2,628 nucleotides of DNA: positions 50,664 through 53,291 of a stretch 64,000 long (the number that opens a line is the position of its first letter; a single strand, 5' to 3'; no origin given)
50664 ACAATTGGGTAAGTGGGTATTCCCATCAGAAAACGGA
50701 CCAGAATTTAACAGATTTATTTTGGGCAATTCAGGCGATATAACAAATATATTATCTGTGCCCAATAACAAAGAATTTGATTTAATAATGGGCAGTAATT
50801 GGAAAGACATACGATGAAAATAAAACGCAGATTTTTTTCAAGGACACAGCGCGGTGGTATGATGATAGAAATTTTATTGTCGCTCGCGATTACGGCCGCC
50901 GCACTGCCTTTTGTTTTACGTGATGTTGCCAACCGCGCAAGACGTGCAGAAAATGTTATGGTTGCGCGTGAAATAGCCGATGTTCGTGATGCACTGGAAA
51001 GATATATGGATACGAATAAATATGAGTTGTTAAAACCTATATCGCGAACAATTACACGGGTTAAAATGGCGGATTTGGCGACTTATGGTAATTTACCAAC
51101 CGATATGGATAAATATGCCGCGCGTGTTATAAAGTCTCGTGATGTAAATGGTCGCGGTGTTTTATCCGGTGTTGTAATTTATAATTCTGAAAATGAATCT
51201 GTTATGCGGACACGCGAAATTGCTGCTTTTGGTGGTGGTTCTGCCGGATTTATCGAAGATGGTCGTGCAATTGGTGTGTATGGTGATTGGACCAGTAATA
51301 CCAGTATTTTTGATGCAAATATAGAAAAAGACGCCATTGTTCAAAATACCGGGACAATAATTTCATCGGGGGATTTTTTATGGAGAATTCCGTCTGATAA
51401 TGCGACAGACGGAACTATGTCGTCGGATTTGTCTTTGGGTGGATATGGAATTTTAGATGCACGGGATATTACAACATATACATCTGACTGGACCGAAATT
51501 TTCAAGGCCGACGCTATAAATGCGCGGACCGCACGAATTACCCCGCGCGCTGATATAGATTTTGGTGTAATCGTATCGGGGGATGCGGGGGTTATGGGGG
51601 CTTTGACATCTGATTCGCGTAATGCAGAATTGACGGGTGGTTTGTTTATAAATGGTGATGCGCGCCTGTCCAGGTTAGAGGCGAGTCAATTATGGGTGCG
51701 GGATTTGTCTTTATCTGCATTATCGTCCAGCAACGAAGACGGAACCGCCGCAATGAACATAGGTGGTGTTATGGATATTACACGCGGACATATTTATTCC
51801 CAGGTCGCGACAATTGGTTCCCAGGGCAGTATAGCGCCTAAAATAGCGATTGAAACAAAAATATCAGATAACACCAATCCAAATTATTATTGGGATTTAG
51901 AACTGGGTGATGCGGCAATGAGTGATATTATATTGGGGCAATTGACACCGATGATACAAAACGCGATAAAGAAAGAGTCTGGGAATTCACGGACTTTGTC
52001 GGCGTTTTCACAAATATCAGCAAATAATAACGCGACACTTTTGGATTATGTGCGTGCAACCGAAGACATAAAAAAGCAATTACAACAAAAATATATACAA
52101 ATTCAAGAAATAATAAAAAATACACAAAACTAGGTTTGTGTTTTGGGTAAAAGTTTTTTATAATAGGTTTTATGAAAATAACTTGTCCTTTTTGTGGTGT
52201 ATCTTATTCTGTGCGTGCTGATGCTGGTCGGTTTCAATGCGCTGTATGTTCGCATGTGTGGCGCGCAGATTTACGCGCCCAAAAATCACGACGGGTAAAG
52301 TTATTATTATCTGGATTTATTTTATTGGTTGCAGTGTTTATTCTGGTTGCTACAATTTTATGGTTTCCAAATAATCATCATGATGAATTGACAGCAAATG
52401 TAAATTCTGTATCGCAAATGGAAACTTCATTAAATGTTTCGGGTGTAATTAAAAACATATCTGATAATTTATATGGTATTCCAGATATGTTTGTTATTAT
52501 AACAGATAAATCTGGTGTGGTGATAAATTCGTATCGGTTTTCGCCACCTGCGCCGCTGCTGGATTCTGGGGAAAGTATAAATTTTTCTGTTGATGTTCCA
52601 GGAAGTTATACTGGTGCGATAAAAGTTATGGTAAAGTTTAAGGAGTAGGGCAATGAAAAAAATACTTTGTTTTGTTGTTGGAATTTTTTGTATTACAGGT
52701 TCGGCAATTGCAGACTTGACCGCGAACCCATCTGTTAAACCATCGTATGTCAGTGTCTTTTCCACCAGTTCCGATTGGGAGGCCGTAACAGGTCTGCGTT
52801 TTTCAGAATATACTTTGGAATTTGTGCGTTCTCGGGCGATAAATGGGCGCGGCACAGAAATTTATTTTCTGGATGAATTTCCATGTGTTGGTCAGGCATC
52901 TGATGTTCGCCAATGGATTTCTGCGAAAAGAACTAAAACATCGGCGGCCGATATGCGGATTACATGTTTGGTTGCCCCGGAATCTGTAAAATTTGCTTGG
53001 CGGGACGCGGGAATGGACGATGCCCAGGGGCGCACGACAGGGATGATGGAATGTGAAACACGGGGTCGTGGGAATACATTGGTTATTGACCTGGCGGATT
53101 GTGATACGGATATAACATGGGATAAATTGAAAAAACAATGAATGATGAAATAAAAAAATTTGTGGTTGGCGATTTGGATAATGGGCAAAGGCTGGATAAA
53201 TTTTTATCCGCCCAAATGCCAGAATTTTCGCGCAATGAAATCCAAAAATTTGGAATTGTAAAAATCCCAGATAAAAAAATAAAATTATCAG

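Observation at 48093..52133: Operon of three tandem, paralogous giant prepilin-like proteins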

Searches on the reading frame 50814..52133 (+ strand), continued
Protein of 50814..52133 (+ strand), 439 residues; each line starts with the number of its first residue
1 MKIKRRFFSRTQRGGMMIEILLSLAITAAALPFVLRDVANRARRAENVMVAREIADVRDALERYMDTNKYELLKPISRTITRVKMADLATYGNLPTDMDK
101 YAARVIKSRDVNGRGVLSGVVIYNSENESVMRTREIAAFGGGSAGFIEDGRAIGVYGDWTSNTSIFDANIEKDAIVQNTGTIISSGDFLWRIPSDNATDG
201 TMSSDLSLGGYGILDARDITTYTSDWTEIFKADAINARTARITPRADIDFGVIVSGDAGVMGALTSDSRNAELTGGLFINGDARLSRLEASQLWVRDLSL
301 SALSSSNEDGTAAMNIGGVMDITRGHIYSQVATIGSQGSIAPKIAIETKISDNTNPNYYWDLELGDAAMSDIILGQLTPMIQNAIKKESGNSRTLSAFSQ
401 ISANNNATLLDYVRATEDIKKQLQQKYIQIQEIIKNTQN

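Call 67: fold_search(model_id=the predicted structure, library=pdb)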
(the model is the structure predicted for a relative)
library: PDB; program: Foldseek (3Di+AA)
matches with E <= 10: 67; with E <= 0.001: 0
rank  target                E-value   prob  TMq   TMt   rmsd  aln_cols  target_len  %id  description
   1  9b7j_M                4.8e-01  0.06  0.07  0.12  13.7       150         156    9  Cryo-EM structure of human dynactin complex bound to Chlamydia effector Dre1 (released 2025-04-16)
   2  7wzf                  1.6e+00  0.07  0.09  0.15  15.9       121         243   12  Structural and mechanism analysis of YunM (released 2023-02-22)
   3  7sny                  1.9e+00  0.09  0.11  0.24   8.4       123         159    9  2.10A Resolution Structure of NanoBiT Complementation Reporter Large Subunit LgBiT (released 2022-11-16)
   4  9xuk_A                2.2e+00  0.08  0.07  0.07  11.9        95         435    8  ADP-Glucose Pyrophosphorylase (released 2026-04-08)
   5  3r1w_B                2.5e+00  0.02  0.06  0.10  13.3       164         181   10  Crystal structure of a carbonic anhydrase from a crude oil degrading psychrophilic library (released 2011-03-23)
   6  5uwb_A                2.6e+00  0.08  0.08  0.17  23.5       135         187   16  Re-refined 4FCZ: lipid-bound crystal structure of toluene-tolerance protein from Pseudomonas putida (released 2017-04-19)
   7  5b0u_A                2.9e+00  0.11  0.13  0.28   7.5       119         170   11  Crystal structure of the mutated 19 kDa protein of Oplophorus luciferase (nanoKAZ) (released 2016-01-13)
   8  7pd7_A                2.9e+00  0.02  0.08  0.12  16.6       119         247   11  Crocagin methyl transferase CgnL (released 2022-08-17)
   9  2oi6_B                3.0e+00  0.03  0.10  0.10  12.3       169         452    7  E. coli GlmU- Complex with UDP-GlcNAc, CoA and GlcN-1-PO4 (released 2007-06-19)
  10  6sc4_A                3.0e+00  0.01  0.06  0.09  13.0       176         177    7  Gamma-Carbonic Anhydrase from the Haloarchaeon Halobacterium sp. (released 2020-04-22)
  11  7snx_A                3.4e+00  0.08  0.13  0.29   7.3       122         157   10  1.70A Resolution Structure of NanoBiT Complementation Reporter Complex of LgBit and SmBiT Subunits (released 2022-11-16)
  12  8bo9_C                3.7e+00  0.10  0.15  0.30   5.1       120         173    9  NanoLuc-D9R/H57A/K89R mutant complexed with azacoelenterazine bound in intra-barrel catalytic site (released 2023-09-27)
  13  3r1w_A                3.7e+00  0.01  0.06  0.11  14.1       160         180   13  Crystal structure of a carbonic anhydrase from a crude oil degrading psychrophilic library (released 2011-03-23)
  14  5xdm_A                3.9e+00  0.03  0.06  0.16  11.7        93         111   11  Structure of the C-terminal domain of E. coli MinC at 3.0 angstrom resolution (released 2018-02-07)
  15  5che_C                3.9e+00  0.02  0.08  0.12  14.2       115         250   11  Crystal structure of Arabidopsis glutamyl-tRNA reductase in complex with its regulatory proteins (released 2016-02-03)
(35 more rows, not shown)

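Call 72: list_cluster_members(proteins=[P0110, P0120, P0127, P0129, P0133, P0144, P0156, P0164, P0157, P0167])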
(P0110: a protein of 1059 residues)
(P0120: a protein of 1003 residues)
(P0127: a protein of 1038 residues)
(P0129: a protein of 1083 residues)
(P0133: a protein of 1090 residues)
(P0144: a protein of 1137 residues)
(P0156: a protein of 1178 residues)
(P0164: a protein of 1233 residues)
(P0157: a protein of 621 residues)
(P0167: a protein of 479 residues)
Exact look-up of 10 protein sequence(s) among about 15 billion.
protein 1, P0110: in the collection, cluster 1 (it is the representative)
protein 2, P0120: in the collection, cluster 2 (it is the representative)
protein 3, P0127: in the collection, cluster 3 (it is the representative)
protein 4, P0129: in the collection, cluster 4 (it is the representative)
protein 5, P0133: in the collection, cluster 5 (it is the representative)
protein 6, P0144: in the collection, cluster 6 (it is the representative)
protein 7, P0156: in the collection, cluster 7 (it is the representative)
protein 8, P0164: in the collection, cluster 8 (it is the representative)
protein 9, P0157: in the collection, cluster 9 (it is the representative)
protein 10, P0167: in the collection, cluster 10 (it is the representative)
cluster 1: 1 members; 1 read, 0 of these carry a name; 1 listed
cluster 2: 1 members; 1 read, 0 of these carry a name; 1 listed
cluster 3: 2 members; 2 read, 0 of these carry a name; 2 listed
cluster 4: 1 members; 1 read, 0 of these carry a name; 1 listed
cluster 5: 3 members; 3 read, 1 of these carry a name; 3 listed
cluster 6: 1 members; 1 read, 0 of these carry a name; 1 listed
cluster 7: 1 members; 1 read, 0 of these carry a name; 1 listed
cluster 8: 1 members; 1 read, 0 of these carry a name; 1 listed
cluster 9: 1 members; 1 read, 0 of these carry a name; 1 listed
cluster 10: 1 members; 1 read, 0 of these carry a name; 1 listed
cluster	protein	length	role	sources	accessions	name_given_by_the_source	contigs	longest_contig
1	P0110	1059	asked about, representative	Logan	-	-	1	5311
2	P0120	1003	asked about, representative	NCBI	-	-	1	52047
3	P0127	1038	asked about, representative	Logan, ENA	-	-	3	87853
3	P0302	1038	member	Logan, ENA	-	-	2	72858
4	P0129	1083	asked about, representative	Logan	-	-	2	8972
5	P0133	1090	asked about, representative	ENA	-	-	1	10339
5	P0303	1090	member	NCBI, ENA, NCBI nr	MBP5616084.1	MAG: hypothetical protein J6X42_06035 [Alphaproteobacteria bacterium] | hypothetical protein [Alphaproteobacteria bacterium]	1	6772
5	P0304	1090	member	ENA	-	-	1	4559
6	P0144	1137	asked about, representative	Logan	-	-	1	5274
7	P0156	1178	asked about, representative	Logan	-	-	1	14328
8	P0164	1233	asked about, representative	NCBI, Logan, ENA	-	-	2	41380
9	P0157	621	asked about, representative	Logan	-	-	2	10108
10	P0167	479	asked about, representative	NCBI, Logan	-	-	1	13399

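Call 73: find_encoding_contigs(protein=P0127, flank=10000, max_places=1)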
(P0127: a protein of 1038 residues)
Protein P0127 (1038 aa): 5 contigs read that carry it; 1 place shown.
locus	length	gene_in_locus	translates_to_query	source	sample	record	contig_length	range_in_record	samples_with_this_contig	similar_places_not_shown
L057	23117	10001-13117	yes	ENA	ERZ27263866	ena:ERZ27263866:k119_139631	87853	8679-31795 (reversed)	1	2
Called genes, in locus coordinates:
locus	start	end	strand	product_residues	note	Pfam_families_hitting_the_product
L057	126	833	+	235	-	PF02666:PS_Dcarbxylase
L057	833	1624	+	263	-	PF01066:CDP-OH_P_transf, PF08009:CDP-OH_P_tran_2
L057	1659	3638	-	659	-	PF00270:DEAD (weak), PF04851:ResIII, PF17757:UvrB_inter, PF27431:UvrB_3rd, PF00271:Helicase_C, PF12344:UvrB, PF02151:UVR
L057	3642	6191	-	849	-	-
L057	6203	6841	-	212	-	PF03448:MgtE_N (weak)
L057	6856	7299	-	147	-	PF20072:DUF6468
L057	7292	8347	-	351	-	PF02154:FliM, PF01052:FliMN_C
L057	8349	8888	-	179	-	PF03748:FliL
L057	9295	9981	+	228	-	-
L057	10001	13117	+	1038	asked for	-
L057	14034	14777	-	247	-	PF00813:FliP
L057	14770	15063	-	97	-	-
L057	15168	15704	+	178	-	PF05258:DciA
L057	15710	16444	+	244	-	PF13462:Thioredoxin_4, PF01323:DSBA (faint)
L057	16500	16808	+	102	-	PF09527:ATPase_gene1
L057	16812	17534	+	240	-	PF00119:ATP-synt_A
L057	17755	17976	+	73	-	PF00137:ATP-synt_C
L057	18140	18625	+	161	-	PF02326:YMF19, PF05405:Mt_ATP-synt_B, PF00430:ATP-synt_B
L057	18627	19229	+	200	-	PF00430:ATP-synt_B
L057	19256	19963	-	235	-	-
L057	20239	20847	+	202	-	PF13505:OMP_b-brl, PF01617:Surface_Ag_2 (faint)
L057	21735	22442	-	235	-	-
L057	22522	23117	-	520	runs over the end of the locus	-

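Call 82: fold_search(model_id=the predicted structure, library=viral)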
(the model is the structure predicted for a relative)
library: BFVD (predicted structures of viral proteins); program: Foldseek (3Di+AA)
matches with E <= 10: 281; with E <= 0.001: 0
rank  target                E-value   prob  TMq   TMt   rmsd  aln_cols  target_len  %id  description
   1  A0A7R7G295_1          2.1e-02  0.25  0.13  0.07  17.5       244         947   14  (no name in the UniProt tables at hand)
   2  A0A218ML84            1.4e-01  0.18  0.10  0.04  20.2       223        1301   13  Uncharacterized protein [uncultured virus]
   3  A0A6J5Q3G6            1.7e-01  0.11  0.15  0.10  17.8       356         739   12  Uncharacterized protein [uncultured Caudovirales phage]
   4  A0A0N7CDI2            2.4e-01  0.09  0.16  0.11  14.2       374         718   12  (no name in the UniProt tables at hand)
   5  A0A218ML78            2.5e-01  0.08  0.11  0.08  24.2       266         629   15  Uncharacterized protein [uncultured virus]
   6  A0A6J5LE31            2.9e-01  0.16  0.11  0.11  16.5       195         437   13  C1q domain-containing protein [uncultured Caudovirales phage]
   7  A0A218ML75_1          3.3e-01  0.25  0.13  0.08  14.5       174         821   14  Uncharacterized protein [uncultured virus]
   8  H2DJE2                3.3e-01  0.08  0.09  0.14  11.7       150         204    8  ORF71 (Fragment) [Equid alphaherpesvirus 1]
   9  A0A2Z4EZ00            4.2e-01  0.06  0.10  0.10  18.9       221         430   14  (no name in the UniProt tables at hand)
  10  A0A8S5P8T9            4.5e-01  0.08  0.09  0.20  14.4       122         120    9  DUF3168 domain-containing protein [Siphoviridae sp. ctPat53]
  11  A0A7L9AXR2            5.0e-01  0.30  0.12  0.07  18.5       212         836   11  Uncharacterized protein [Pyramimonas orientalis virus]
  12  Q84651                5.0e-01  0.21  0.13  0.23  10.5       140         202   14  Uncharacterized protein [Paramecium bursaria Chlorella virus 1]
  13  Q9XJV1                5.5e-01  0.14  0.08  0.21  13.4       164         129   10  Orf129 gp [Streptococcus phage Sfi19]
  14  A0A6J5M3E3            5.5e-01  0.12  0.13  0.08  13.6       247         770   10  Uncharacterized protein [uncultured Caudovirales phage]
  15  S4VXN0                6.4e-01  0.08  0.09  0.11  19.1       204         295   11  Uncharacterized protein [Pandoravirus salinus]
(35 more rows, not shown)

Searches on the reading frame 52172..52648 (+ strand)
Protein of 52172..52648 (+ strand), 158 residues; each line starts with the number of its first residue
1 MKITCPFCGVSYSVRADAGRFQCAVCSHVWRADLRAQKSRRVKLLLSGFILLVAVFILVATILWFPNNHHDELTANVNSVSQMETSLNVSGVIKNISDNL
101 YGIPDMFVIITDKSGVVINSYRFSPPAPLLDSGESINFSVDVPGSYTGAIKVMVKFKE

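Call 45: search_protein_families(library=pfam, proteins=[window:52172-52648:+], max_evalue=1)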
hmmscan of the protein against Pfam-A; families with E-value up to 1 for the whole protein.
window:52172-52648:+ (158 aa): 14 families
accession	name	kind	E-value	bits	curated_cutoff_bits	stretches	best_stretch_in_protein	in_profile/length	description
PF13717.11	Zn_ribbon_4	-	1.7e-05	25.1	30.3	1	1-31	1-36/36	zinc-ribbon domain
PF12760.12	Zn_ribbon_IS1595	-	0.00014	22.2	25.4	1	3-28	19-45/46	Transposase zinc-ribbon domain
PF08271.17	Zn_Ribbon_TF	-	0.0078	16.2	29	1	4-30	2-29/43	TFIIB zinc-binding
PF23548.1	Zn_ribbon_FGT1_2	-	0.0086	16.1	27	1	2-27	2-27/35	FORGETTER1 second zinc ribbon domain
PF22191.2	IBR_1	-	0.014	15.7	27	1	3-29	4-30/47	IBR domain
PF07282.18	Cas12f1-like_TNB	-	0.02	15.5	26.3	1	4-36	30-56/60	Cas12f1-like, TNB domain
PF15670.10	Spem1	-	0.071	13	27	1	36-74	20-59/253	Spermatid maturation protein 1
PF12725.13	DUF3810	-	0.089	12.6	28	1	31-86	46-101/311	Protein of unknown function (DUF3810)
PF14255.11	Cys_rich_CPXG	-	0.12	12.8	25.2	0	3-34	1-38/52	Cysteine-rich CPXCG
PF21525.2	Nlp36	-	0.14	12.5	27.3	1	49-75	17-43/49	Neuropeptide-like peptide 36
PF25157.1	Vps8_C_schizo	-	0.14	12.2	27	1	35-50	18-33/37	Schizosaccharomyces Vps8, C-terminal domain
PF13719.11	Zn_ribbon_5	-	0.23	11.7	29.3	1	1-31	1-36/37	zinc-ribbon domain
PF11781.13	Zn_ribbon_RRN7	-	0.23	11.6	27.1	1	2-29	4-30/32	Zinc-finger of RNA-polymerase I-specific TFIIB, Rrn7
PF05605.18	zf-Di19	-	0.46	11.2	27.5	0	3-14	3-14/54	Drought induced 19 protein (Di19), zinc-binding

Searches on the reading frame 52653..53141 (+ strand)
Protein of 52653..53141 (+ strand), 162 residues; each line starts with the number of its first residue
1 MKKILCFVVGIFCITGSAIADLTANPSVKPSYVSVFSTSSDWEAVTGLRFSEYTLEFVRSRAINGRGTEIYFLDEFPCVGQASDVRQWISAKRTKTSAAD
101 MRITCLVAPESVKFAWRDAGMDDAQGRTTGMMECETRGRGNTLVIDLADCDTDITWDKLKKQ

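Call 45: search_protein_families(library=pfam, proteins=[window:52653-53141:+], max_evalue=1)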
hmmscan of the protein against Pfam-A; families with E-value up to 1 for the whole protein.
window:52653-53141:+ (162 aa): 0 families
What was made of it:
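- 52653..53141 (+): P5: 162-aa protein with a Sec-type signal peptide and four invariant Cys. Starts 4 nt after P4; its stop overlaps the rluD start. No Pfam hit (call 45).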
